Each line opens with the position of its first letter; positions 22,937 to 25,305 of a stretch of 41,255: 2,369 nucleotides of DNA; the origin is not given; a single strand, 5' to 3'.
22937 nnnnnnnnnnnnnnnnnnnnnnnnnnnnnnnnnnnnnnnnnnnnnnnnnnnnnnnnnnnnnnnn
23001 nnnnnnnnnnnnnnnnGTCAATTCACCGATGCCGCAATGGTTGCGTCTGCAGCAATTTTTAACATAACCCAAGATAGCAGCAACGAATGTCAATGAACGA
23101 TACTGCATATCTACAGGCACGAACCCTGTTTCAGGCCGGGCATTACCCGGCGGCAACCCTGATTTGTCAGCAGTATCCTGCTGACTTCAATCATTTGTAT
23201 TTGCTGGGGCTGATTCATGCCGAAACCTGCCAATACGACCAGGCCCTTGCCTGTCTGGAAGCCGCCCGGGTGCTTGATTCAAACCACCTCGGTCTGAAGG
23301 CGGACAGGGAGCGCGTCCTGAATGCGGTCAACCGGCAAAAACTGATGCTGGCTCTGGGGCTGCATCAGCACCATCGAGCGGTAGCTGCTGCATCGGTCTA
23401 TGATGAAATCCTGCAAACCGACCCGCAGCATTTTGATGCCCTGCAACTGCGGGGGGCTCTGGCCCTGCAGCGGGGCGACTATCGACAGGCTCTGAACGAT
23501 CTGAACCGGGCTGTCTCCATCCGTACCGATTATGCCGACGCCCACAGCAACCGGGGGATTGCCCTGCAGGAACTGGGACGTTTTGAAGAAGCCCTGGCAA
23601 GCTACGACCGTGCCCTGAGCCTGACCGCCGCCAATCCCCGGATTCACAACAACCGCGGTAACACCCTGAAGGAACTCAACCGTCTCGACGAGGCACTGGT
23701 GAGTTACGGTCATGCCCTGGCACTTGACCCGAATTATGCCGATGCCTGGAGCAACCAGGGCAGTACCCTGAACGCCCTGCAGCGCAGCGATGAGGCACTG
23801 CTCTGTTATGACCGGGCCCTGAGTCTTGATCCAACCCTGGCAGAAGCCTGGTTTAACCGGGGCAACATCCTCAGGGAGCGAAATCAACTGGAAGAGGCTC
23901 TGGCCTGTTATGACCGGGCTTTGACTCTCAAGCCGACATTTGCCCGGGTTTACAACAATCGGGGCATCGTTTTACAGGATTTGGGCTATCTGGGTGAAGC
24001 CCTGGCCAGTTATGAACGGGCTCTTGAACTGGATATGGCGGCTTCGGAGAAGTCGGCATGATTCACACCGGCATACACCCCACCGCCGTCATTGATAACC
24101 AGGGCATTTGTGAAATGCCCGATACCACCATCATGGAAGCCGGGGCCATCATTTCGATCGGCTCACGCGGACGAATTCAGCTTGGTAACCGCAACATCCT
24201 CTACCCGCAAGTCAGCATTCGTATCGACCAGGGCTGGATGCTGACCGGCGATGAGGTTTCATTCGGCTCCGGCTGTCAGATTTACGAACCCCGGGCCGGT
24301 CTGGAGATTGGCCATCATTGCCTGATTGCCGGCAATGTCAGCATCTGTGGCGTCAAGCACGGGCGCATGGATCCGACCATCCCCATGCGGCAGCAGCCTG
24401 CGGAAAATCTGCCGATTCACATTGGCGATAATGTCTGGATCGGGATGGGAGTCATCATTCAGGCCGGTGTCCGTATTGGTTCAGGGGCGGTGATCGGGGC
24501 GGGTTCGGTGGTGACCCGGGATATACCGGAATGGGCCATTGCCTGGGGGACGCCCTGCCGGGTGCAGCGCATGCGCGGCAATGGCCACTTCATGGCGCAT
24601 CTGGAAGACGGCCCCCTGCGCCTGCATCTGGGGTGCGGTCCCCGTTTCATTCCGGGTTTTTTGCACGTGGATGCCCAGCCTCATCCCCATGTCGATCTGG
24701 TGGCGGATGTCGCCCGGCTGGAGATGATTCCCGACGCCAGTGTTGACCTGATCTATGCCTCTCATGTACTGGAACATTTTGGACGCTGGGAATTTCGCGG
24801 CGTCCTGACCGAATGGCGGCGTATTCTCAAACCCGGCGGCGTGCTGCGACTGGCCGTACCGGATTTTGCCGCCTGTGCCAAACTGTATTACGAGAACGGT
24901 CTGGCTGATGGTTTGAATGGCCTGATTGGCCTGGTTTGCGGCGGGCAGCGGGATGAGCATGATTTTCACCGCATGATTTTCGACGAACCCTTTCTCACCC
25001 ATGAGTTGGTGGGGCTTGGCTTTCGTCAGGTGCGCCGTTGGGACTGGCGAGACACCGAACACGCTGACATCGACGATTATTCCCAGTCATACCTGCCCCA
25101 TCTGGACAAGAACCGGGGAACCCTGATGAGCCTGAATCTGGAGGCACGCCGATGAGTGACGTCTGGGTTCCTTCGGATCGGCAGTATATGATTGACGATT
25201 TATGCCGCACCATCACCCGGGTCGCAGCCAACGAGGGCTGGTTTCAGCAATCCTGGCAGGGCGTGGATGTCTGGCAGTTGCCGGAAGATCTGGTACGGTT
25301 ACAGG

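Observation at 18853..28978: Candidate self-contained flagellin O-glycosylation and tailoring system built around a double TPR-GT41 enzyme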

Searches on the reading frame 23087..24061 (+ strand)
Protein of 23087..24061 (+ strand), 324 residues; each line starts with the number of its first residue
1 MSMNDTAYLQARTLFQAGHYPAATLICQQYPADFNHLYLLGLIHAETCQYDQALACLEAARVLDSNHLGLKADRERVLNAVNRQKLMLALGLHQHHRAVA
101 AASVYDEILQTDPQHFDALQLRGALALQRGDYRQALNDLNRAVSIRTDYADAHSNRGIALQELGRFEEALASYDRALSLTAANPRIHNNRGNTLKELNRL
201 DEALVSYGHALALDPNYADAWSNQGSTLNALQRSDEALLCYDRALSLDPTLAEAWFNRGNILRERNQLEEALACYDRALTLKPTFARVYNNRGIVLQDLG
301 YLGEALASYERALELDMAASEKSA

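Call 3: search_protein_families(library=pfam, proteins=[window:23087-24061:+], max_evalue=0.01)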
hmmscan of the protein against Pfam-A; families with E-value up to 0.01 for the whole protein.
window:23087-24061:+ (324 aa): 30 families (the best 25 are shown)
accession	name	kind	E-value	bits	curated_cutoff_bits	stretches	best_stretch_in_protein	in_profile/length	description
PF00515.34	TPR_1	-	1.7e-55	183.1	27.8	7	252-285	1-34/34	Tetratricopeptide repeat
PF13414.12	TPR_11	-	2e-52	175.1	26.8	5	259-300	1-42/42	TPR repeat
PF07719.23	TPR_2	-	4.7e-50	164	27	7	252-284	1-33/34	Tetratricopeptide repeat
PF13181.12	TPR_8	-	1.2e-37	125.3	25.7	5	252-284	1-33/34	Tetratricopeptide repeat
PF13431.12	TPR_17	-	3.2e-36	121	24.4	5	240-272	1-33/34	Tetratricopeptide repeat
PF13371.12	TPR_9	-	9.3e-25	86.9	35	3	260-316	3-59/73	Tetratricopeptide repeat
PF13424.12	TPR_12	-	1.7e-23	83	30.1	4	149-214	2-75/77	Tetratricopeptide repeat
PF13432.12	TPR_16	-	5.4e-22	78.3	32.7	4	232-283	11-62/65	Tetratricopeptide repeat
PF13428.12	TPR_14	-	3.5e-21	74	23.5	2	253-292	2-41/44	Tetratricopeptide repeat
PF14559.12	TPR_19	-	2e-18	66.9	25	2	126-188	1-63/68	Tetratricopeptide repeat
PF13176.12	TPR_7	-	4.4e-13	48.6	27.9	0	254-284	1-31/36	Tetratricopeptide repeat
PF23914.1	TPR_CcmH_CycH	-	4e-12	46.7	42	1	28-138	44-143/158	Cytochrome c-type biogenesis protein H TPR domain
PF13374.12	TPR_10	-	1.1e-11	44.8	27.5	0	286-315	2-31/42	Tetratricopeptide repeat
PF12895.13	ANAPC3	-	9.4e-11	42.3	27.2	2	4-59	23-81/82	Anaphase-promoting complex, cyclosome, subunit 3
PF07721.20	TPR_4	-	9.6e-09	35.5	27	1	152-174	3-25/26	Tetratricopeptide repeat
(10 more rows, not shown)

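Call 8: search_protein_families(library=ncbifam, proteins=[window:23087-24061:+], max_evalue=0.001)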
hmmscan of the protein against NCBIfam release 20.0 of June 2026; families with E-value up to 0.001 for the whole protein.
window:23087-24061:+ (324 aa): 23 families
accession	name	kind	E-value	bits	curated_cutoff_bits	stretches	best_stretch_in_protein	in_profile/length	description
NF040959.1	MamA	equivalog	4.1e-31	108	200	2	87-207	76-196/204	magnetosome protein MamA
TIGR02521.1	type_IV_pilW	equivalog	1.7e-25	89.9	154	2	127-254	42-171/234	type IV pilus biogenesis/stability protein PilW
NF033762.1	social_mot_Tgl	equivalog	9.5e-25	87.4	225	4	185-279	32-127/252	social motility TPR repeat lipoprotein Tgl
TIGR02917.1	PEP_TPR_lipo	equivalog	4e-23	81.2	312.2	2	85-184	162-261/899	XrtA/PEP-CTERM system TPR-repeat protein PrsT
TIGR02552.1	LcrH_SycD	equivalog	1.3e-17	63.8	104.8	1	202-281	36-115/136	SycD/LcrH family type III secretion system chaperone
NF033758.1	gliding_GltE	equivalog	2.7e-17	62.9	225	2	242-313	76-147/411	adventurous gliding motility TPR repeat lipoprotein GltE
NF033920.0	C39_PA2778_fam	equivalog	2.4e-16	59.9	150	2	87-180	161-254/255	PA2778 family cysteine peptidase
NF008391.2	PRK11189.1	equivalog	2.3e-14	53.6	250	2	86-171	74-154/297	lipoprotein NlpI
TIGR00990.1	3a0801s09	subfamily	5.9e-13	48.3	757.25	2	94-214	377-497/615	mitochondrial import receptor subunit TOM70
NF052415.1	T3SS_chap_SctY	equivalog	6.9e-10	39.4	70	2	112-212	2-105/106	type III secretion apparatus assembly chaperone SctY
NF047507.1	TPR_BatC_Lepto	exception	2.4e-09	37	175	1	122-223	30-135/214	TPR repeat-containing protein BatC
NF002725.1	PRK02603.1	equivalog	7.5e-09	35.8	143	0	123-191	42-113/173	photosystem I assembly protein Ycf3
NF040561.1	PrimPol_Msp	equivalog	1.2e-08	34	200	0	128-225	3-99/515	CRISPR-associated primase-polymerase type A1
NF011886.0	PRK15359.1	equivalog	1e-07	31.8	146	0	121-200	29-108/144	type III secretion system chaperone protein SscB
NF053607.1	CHU_0125_OmpA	equivalog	1.1e-07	30.8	620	0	121-224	24-129/639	CHU_0125 family OmpA-like outer membrane integrity protein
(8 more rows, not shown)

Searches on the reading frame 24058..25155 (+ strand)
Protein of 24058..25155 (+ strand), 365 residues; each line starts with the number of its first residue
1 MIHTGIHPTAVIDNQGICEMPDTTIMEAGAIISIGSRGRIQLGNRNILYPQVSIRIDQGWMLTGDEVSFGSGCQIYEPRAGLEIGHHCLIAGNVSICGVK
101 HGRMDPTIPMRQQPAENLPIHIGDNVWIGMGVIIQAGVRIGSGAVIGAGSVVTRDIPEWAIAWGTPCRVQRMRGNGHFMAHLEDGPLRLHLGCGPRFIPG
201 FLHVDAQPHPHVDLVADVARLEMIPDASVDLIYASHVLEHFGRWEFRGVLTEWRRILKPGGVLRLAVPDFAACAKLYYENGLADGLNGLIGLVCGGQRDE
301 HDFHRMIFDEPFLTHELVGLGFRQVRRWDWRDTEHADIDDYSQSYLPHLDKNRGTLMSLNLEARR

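Call 3: search_protein_families(library=pfam, proteins=[window:24058-25155:+], max_evalue=0.01)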
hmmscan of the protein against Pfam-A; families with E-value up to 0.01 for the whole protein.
window:24058-25155:+ (365 aa): 6 families
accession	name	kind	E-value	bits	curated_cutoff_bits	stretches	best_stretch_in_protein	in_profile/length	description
PF00132.30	Hexapep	-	1.1e-11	44.4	27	1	120-154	2-36/36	Bacterial transferase hexapeptide (six repeats)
PF14602.12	Hexapep_2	-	7.9e-10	38.7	27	1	119-154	1-34/34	Hexapeptide repeat of succinyl-transferase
PF08241.18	Methyltransf_11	-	1e-09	39.3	21.2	1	212-263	41-93/95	Methyltransferase domain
PF13649.12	Methyltransf_25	-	3.5e-06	28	27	1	214-261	51-97/97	Methyltransferase domain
PF08242.18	Methyltransf_12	-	3.1e-05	25.1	30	1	222-263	61-98/98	Methyltransferase domain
PF13489.12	Methyltransf_23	-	0.00026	21.2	27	1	215-269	77-120/164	Methyltransferase domain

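Call 8: search_protein_families(library=ncbifam, proteins=[window:24058-25155:+], max_evalue=0.001)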
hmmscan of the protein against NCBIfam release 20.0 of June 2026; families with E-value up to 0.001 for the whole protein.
window:24058-25155:+ (365 aa): 43 families (the best 25 are shown)
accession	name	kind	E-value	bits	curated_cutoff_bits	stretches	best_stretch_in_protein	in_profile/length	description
NF007797.0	PRK10502.1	subfamily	1.6e-21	76.8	192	1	43-173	56-179/183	WcaF family extracellular polysaccharide biosynthesis acetyltransferase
NF007076.0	PRK09527.1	equivalog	9e-19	67.7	347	1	83-171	97-183/203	galactoside O-acetyltransferase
NF007240.0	PRK09677.1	equivalog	2e-18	66.6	243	1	66-173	65-184/192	putative lipopolysaccharide biosynthesis O-acetyl transferase WbbJ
NF038307.1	EPS_acetyl_HpsU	equivalog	7.8e-18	64.7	305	1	54-173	64-178/178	hormogonium polysaccharide biosynthesis acetyltransferase HpsU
TIGR03308.1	phn_thr-fam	hypoth_equivalog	8.3e-16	58.4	201.65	1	119-178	108-167/204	phosphonate metabolim protein, transferase hexapeptide repeat family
NF007499.0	PRK10092.1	equivalog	5.4e-14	52.4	314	1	52-170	64-180/183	maltose O-acetyltransferase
NF000311.1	Vat_ABCDEFH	equivalog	2.7e-13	50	300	1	117-181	108-172/201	Vat family streptogramin A O-acetyltransferase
TIGR03570.1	NeuD_NnaD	subfamily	1.6e-12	47.4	160.8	1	65-168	98-202/202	NeuD/PglB/VioB family sugar acetyltransferase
TIGR03532.1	DapD_Ac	equivalog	2.3e-12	47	231.75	1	113-170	154-211/231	2,3,4,5-tetrahydropyridine-2,6-dicarboxylate N-acetyltransferase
NF000147.1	stregram_VatF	exception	6.2e-12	45.5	400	1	109-174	110-175/221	streptogramin A O-acetyltransferase Vat(F)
TIGR04008.1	WcaF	equivalog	6.4e-12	45.7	326.3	1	43-173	55-178/180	colanic acid biosynthesis acetyltransferase WcaF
NF041874.1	EPS_EpsC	equivalog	2.5e-11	43.6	150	1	121-171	115-165/168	serine O-acetyltransferase EpsC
NF058585.1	HptprglPActTf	PfamEq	8.4e-11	41.7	300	1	120-172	107-159/172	heptaprenylglyceryl phosphate O-acetyltransferase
NF000490.1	chloram_CatB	equivalog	2.2e-10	40.2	350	1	121-175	112-166/210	type B chloramphenicol O-acetyltransferase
NF000097.1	stregram_VatC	exception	2.6e-10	40.5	425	1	120-175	119-174/212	streptogramin A O-acetyltransferase Vat(C)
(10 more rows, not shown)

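Call 31: search_solved_structures(query=window:24058-25155:+, max_evalue=0.001)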
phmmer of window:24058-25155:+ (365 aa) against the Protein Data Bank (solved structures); distinct sequences matched with E-value up to 0.001: 87 (the best 60 are shown).
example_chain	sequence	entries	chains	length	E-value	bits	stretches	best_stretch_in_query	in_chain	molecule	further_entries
3srt_A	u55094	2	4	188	1.6e-19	73.2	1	51-170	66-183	Maltose O-acetyltransferase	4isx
4egg_A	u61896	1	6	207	1.3e-16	63.7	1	54-188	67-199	Putative acetyltransferase SACOL2570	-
4dcl_A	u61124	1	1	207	1.3e-16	63.7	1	54-188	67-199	Putative acetyltransferase SACOL2570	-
3ftt_A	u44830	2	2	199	2.4e-16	62.7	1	54-175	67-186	Putative acetyltransferase SACOL2570 | Galactoside O-acetyltransferase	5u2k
3v4e_A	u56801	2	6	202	2.5e-16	62.7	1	54-175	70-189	Galactoside O-acetyltransferase | Putative acetyltransferase SACOL2570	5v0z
1kqa_A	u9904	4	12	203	4.1e-16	62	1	83-172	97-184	GALACTOSIDE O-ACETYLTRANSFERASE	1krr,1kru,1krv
3hjj_A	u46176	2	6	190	5e-15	58.4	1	54-170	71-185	Maltose O-acetyltransferase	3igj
3jqy_B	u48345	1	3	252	1.5e-14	56.8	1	61-170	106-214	Polysialic acid O-acetyltransferase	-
6ag8_C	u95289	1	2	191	2e-14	56.4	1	49-173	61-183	Maltose O-acetyltransferase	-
1ocx_A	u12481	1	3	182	4.2e-14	55.4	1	49-170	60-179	MALTOSE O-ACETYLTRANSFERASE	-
2ic7_A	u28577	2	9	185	1.5e-13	53.6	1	48-170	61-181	Maltose transacetylase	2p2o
3ect_A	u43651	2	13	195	6.3e-11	44.9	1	78-172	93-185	Hexapeptide-repeat containing-acetyltransferase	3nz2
3r8y_A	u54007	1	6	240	9.7e-11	44.3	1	113-170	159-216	2,3,4,5-tetrahydropyridine-2,6-dicarboxylate N-acetyltransferase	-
1khr_A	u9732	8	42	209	8e-10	41.3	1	112-173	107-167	STREPTOGRAMIN A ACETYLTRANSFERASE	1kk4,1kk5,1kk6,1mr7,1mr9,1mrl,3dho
7hzv_A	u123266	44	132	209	8e-10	41.3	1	112-173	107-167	Streptogramin A acetyltransferase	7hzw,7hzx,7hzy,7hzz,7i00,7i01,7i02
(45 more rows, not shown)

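Call 59: find_related_loci(query=A3, collection=metagenome_contigs, flank=10000)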
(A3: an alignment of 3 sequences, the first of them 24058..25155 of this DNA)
Query A3 (365 aa) in metagenome_contigs; peptide patterns used: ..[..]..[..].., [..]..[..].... (x = any residue, [..] = any of these).
131 stretches matched a pattern; 33 encode a relative of the query (tblastn E <= 1e-3); 33 distinct loci.
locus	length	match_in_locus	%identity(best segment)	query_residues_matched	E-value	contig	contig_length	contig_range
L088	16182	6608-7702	98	1-365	0e+0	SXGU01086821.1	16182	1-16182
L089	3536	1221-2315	80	1-365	0e+0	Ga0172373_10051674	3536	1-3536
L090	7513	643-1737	80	1-365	0e+0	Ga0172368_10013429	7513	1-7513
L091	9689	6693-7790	81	1-365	0e+0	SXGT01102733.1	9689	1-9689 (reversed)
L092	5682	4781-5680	78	1-299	2e-158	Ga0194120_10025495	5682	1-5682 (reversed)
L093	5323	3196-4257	60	1-365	9e-149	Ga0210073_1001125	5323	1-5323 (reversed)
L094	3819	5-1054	60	5-365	1e-150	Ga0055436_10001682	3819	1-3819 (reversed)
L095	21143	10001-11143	57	1-365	3e-138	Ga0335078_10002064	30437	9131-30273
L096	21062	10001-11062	59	1-363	3e-132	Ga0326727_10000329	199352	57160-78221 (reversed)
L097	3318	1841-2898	70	1-363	3e-126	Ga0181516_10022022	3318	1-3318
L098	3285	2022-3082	70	1-363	6e-123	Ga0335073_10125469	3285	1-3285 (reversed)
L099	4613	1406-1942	69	185-363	2e-81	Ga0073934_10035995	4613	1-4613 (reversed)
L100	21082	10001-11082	71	1-362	2e-135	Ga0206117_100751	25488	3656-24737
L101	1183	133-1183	69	1-360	2e-124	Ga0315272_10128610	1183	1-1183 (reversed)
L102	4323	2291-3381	66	1-365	3e-122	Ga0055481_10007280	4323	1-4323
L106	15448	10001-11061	67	1-363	8e-122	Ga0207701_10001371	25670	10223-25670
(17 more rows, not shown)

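Call 62: search_protein_families(library=pfam, proteins=[L096:3547-4077:+, L096:4474-5016:+, L096:5131-5724:+, L096:5803-6327:+, L096:6884-7303:-, L096:11072-13660:-, L096:13702-14862:-, L096:14856-17237:-, L096:196-2103:+, L096:17855-19768:-], max_evalue=0.0001)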
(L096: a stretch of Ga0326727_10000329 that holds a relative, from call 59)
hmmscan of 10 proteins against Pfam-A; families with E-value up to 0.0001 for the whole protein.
L096:3547-4077:+ (176 aa): 0 families

L096:4474-5016:+ (180 aa): 0 families

L096:5131-5724:+ (197 aa): 0 families

L096:5803-6327:+ (174 aa): 0 families

L096:6884-7303:- (139 aa): 0 families

L096:11072-13660:- (862 aa): 1 family
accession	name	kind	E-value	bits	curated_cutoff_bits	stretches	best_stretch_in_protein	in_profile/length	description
PF00148.24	Oxidored_nitro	-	9.4e-149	496.1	28.6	2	23-420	1-395/399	Nitrogenase component 1 type Oxidoreductase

L096:13702-14862:- (386 aa): 1 family
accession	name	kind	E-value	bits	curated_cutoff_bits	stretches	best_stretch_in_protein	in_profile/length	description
PF01497.23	Peripla_BP_2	-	4.4e-20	72.5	27.5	1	87-321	1-230/235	Periplasmic binding protein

L096:14856-17237:- (793 aa): 2 families
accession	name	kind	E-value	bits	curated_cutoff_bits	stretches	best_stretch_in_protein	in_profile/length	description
PF00593.30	TonB_dep_Rec_b-barrel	-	9.3e-27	95.4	27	1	344-762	20-436/436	TonB dependent receptor-like, beta-barrel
PF07715.20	Plug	-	2.7e-13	50.8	23.9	1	145-245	2-107/107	TonB-dependent Receptor Plug Domain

L096:196-2103:+ (635 aa): 0 families

L096:17855-19768:- (637 aa): 4 families
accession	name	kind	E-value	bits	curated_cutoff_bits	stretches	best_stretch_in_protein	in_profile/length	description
PF00005.33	ABC_tran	-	2e-29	103.4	25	1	387-536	1-137/137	ABC transporter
PF13304.12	AAA_21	-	2.3e-13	51.3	27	1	488-569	220-301/304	AAA domain, putative AbiEii toxin, Type IV TA system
PF02463.25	SMC_N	-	1.5e-05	25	40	0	400-573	27-204/220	RecF/RecN/SMC N terminal domain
PF13175.12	AAA_15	-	4.5e-05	23.7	32.1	0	525-569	328-372/374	AAA ATPase domain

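Call 63: search_protein_families(library=pfam, proteins=[L100:2496-4508:-, L100:4661-6001:-, L100:8698-9837:-, L100:11926-12879:+, L100:13138-16281:+, L100:16643-17839:+, L106:2845-3996:-, L106:3968-5251:-, L106:5236-6294:+, L106:11105-13345:-], max_evalue=0.0001)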
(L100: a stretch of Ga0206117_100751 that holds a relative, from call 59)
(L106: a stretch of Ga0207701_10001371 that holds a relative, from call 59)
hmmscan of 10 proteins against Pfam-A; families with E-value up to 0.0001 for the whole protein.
L100:2496-4508:- (670 aa): 1 family
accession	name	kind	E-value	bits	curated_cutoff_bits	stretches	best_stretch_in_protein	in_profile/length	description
PF13844.12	Glyco_transf_41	-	8.5e-11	41.2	25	1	471-639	361-527/543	Glycosyl transferase family 41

L100:4661-6001:- (446 aa): 0 families

L100:8698-9837:- (379 aa): 2 families
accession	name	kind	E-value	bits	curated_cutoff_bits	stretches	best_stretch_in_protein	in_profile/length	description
PF04055.27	Radical_SAM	-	2.1e-21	77.2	29.5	1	33-177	2-152/166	Radical SAM superfamily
PF13186.11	SPASM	-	2e-09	38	21.5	1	228-291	1-63/67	Iron-sulfur cluster-binding domain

L100:11926-12879:+ (317 aa): 0 families

L100:13138-16281:+ (1047 aa): 0 families

L100:16643-17839:+ (398 aa): 0 families

L106:2845-3996:- (383 aa): 3 families
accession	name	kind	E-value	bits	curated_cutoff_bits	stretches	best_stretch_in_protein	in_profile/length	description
PF01041.23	DegT_DnrJ_EryC1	-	1.5e-68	232.1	19.8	1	30-379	8-359/360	DegT/DnrJ/EryC1/StrS aminotransferase family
PF00266.25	Aminotran_5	-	4e-10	39.6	21.5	1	45-329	42-336/371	Aminotransferase class-V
PF01053.26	Cys_Met_Meta_PP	-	4.1e-06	26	27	1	50-199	56-201/381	Cys/Met metabolism PLP-dependent enzyme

L106:3968-5251:- (427 aa): 3 families
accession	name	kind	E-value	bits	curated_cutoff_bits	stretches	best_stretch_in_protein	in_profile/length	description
PF01041.23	DegT_DnrJ_EryC1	-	2.2e-77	261.1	19.8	1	77-423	8-359/360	DegT/DnrJ/EryC1/StrS aminotransferase family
PF01212.27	Beta_elim_lyase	-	7.5e-06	25.9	27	1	95-330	34-266/288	Beta-eliminating lyase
PF00266.25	Aminotran_5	-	1.2e-05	24.9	21.5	1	114-220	66-181/371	Aminotransferase class-V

L106:5236-6294:+ (352 aa): 0 families

L106:11105-13345:- (746 aa): 20 families
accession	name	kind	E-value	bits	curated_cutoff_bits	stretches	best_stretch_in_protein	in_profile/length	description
PF13844.12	Glyco_transf_41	-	1.7e-92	310.9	25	2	537-721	358-542/543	Glycosyl transferase family 41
PF00515.34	TPR_1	-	3.1e-54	179.1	27.8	5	157-190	1-34/34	Tetratricopeptide repeat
PF07719.23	TPR_2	-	3.5e-45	148.8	27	3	157-190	1-34/34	Tetratricopeptide repeat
PF13414.12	TPR_11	-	1e-41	140.8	26.8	4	172-201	9-38/42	TPR repeat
PF13181.12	TPR_8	-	3.1e-37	124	25.7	2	157-190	1-34/34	Tetratricopeptide repeat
PF13431.12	TPR_17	-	1.1e-36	122.4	24.4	2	111-143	1-33/34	Tetratricopeptide repeat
PF13432.12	TPR_16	-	1.5e-31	108.9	32.7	2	164-224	4-64/65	Tetratricopeptide repeat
PF13424.12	TPR_12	-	5.7e-30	103.8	30.1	3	226-289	4-75/77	Tetratricopeptide repeat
PF13428.12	TPR_14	-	6.8e-22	76.2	23.5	0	192-231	2-41/44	Tetratricopeptide repeat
PF14559.12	TPR_19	-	9.1e-22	77.6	25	2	239-291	5-57/68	Tetratricopeptide repeat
PF13374.12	TPR_10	-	4.9e-18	65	27.5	0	162-186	7-31/42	Tetratricopeptide repeat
PF13371.12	TPR_9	-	3.1e-16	59.6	35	0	239-291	9-61/73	Tetratricopeptide repeat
PF01239.28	PPTA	-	2.2e-15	55.7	29.5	0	173-203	1-31/32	Protein prenyltransferase alpha subunit repeat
PF23914.1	TPR_CcmH_CycH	-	1.1e-14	55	42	0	251-352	42-144/158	Cytochrome c-type biogenesis protein H TPR domain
PF13176.12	TPR_7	-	1.4e-14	53.3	27.9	0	159-189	1-31/36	Tetratricopeptide repeat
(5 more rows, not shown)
